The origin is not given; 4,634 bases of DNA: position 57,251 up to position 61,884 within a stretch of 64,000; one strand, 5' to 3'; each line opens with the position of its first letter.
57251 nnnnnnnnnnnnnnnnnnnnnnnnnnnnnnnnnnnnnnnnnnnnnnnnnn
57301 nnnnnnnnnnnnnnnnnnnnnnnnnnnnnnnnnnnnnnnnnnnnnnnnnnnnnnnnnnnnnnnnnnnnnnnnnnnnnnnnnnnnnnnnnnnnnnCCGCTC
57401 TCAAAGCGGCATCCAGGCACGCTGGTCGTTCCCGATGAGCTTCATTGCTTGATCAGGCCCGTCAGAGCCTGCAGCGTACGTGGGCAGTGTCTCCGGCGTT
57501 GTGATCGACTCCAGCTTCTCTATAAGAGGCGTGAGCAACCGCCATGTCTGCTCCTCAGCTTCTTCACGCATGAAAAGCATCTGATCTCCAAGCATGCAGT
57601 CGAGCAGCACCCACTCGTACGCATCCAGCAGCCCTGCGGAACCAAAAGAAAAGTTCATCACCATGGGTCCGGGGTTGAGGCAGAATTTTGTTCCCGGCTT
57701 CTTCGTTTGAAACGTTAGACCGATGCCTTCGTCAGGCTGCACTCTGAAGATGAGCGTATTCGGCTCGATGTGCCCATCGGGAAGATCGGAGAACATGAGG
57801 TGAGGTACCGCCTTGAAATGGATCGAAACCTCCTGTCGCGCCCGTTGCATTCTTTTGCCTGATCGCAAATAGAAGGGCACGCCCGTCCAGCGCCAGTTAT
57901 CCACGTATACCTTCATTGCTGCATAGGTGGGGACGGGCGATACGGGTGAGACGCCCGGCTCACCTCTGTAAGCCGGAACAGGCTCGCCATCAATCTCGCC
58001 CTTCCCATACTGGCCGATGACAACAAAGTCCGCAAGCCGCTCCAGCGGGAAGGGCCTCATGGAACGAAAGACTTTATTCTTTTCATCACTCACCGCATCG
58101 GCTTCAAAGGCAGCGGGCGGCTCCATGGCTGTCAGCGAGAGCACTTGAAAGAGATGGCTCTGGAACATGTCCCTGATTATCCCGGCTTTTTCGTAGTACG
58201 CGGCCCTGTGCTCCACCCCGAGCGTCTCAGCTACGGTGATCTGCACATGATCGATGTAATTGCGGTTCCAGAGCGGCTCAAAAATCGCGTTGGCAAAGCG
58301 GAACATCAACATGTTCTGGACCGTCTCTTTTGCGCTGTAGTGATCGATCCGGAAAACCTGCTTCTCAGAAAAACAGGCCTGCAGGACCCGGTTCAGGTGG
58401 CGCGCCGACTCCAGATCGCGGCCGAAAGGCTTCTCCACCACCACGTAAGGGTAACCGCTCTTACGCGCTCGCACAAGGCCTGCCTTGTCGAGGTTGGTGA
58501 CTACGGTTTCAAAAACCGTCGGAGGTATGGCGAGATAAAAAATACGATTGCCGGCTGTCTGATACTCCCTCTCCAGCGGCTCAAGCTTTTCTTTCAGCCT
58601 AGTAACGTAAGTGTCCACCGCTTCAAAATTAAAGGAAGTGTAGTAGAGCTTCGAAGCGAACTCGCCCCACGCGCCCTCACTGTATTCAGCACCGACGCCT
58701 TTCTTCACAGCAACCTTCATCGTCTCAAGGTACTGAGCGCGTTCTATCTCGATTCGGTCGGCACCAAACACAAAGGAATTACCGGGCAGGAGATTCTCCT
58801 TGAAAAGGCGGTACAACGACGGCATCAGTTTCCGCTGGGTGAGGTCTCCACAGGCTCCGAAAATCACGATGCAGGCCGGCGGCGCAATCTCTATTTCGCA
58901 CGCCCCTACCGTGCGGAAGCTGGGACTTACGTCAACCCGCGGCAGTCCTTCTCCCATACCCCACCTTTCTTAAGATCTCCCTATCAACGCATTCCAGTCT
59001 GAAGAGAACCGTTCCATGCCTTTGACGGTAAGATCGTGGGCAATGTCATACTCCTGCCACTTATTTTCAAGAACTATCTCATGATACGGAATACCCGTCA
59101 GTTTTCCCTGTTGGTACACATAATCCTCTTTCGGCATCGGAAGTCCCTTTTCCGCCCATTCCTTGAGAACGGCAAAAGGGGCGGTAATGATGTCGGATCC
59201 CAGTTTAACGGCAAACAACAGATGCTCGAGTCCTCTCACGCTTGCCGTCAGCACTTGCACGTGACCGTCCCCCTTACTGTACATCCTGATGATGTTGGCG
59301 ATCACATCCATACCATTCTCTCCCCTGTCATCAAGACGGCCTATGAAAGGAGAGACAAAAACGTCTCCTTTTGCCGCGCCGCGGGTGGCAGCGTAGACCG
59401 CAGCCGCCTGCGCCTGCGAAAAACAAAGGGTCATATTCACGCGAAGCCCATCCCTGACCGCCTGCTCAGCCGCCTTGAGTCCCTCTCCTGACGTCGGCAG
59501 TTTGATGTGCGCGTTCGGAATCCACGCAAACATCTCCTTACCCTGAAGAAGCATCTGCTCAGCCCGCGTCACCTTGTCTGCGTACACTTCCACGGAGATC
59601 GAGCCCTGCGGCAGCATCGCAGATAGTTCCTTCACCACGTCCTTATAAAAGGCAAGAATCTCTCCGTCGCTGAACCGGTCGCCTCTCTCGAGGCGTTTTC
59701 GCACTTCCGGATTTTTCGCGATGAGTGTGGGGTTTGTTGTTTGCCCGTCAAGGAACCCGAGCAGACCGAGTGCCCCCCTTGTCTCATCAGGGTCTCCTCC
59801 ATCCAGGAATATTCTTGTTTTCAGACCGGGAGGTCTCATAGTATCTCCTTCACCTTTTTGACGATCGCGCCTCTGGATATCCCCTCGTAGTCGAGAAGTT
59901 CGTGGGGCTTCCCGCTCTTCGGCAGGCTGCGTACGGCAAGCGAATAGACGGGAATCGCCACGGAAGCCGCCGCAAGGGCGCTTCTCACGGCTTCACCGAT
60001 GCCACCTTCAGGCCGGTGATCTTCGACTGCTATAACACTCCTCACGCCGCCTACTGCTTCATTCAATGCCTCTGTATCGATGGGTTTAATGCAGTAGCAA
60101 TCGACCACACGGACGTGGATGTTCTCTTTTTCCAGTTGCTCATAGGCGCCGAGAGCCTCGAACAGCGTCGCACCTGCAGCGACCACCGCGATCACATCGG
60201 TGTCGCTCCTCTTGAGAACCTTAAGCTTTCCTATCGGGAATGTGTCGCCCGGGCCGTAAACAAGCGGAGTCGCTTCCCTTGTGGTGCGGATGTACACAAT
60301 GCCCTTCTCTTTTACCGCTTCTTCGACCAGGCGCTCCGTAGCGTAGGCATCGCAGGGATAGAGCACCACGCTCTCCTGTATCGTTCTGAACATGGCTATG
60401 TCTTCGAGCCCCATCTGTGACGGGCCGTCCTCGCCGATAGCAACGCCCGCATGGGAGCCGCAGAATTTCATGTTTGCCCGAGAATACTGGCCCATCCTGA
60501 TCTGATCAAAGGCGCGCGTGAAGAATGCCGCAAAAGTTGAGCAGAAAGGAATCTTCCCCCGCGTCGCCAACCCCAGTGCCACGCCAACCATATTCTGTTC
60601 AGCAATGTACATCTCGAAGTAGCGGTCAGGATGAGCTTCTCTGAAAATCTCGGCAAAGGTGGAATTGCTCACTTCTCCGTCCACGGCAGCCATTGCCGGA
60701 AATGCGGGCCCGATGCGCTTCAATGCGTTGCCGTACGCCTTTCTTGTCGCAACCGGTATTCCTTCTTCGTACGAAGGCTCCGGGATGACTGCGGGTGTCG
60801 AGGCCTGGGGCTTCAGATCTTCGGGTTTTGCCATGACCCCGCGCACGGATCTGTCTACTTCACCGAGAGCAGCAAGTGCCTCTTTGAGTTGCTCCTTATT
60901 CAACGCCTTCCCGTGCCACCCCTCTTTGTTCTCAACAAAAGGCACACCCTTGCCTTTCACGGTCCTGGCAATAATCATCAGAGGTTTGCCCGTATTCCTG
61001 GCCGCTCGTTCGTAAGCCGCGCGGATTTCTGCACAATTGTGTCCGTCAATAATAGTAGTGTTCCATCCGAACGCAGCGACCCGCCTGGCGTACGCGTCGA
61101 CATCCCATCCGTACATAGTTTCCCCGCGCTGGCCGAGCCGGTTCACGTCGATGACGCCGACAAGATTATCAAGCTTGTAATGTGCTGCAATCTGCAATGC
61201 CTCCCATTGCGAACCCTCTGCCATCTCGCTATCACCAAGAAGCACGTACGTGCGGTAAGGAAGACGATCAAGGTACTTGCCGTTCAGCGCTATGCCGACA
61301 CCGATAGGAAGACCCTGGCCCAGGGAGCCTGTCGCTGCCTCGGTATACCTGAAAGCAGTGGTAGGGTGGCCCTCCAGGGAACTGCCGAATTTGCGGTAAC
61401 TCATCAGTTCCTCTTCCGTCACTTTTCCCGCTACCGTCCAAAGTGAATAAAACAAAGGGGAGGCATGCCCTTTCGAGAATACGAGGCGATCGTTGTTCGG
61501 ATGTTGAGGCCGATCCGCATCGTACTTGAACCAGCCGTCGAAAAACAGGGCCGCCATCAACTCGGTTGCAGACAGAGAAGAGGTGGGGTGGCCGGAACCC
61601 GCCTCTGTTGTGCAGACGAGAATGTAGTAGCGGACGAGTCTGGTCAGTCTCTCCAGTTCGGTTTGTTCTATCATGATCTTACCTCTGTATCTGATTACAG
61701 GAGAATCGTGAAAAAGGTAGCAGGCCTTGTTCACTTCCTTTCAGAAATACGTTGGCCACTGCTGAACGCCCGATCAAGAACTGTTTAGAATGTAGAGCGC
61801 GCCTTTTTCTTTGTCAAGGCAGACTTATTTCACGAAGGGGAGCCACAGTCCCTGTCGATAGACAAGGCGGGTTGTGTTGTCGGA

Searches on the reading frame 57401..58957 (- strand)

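Call 66: search_protein_families(library=pfam, proteins=[window:57401-58957:-], max_evalue=0.0001)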
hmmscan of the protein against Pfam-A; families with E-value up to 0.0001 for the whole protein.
window:57401-58957:- (518 aa): 2 families
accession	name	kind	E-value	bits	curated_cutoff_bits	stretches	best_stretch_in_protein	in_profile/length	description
PF02781.21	G6PD_C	-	1.8e-110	369.1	27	1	217-515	1-295/296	Glucose-6-phosphate dehydrogenase, C-terminal domain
PF00479.28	G6PD_N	-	1.5e-56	192.4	22.1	1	31-215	1-183/183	Glucose-6-phosphate dehydrogenase, NAD binding domain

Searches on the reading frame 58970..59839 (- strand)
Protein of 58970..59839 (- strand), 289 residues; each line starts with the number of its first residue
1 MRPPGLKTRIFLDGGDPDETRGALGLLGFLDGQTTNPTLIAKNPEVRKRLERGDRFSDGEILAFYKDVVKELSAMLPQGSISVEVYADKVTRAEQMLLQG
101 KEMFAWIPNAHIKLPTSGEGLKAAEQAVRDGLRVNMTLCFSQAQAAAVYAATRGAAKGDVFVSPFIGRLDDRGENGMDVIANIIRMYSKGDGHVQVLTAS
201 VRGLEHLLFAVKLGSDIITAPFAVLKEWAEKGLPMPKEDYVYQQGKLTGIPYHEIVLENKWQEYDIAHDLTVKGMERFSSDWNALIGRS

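Call 66: search_protein_families(library=pfam, proteins=[window:58970-59839:-], max_evalue=0.0001)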
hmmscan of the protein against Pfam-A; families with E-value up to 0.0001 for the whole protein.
window:58970-59839:- (289 aa): 1 family
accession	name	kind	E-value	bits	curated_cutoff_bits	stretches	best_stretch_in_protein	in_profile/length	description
PF00923.25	TAL_FSA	-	2.5e-44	152.2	27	1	10-287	1-283/285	Transaldolase/Fructose-6-phosphate aldolase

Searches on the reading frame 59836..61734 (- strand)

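Call 66: search_protein_families(library=pfam, proteins=[window:59836-61734:-], max_evalue=0.0001)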
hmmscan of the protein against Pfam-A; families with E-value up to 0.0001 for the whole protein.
window:59836-61734:- (632 aa): 4 families
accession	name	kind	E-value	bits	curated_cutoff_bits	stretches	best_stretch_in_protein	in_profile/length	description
PF00456.26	Transketolase_N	-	2e-47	162.2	22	1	38-291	13-276/334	Transketolase, thiamine diphosphate binding domain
PF02779.29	Transket_pyr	-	2e-45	155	27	1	328-489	3-172/174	Transketolase, pyrimidine binding domain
PF02780.25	Transketolase_C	-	3.6e-24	85.5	25.9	1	507-621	4-121/124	Transketolase, C-terminal domain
PF13292.11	DXP_synthase_N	-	8.1e-07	29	21.2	1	22-196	13-169/274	1-deoxy-D-xylulose-5-phosphate synthase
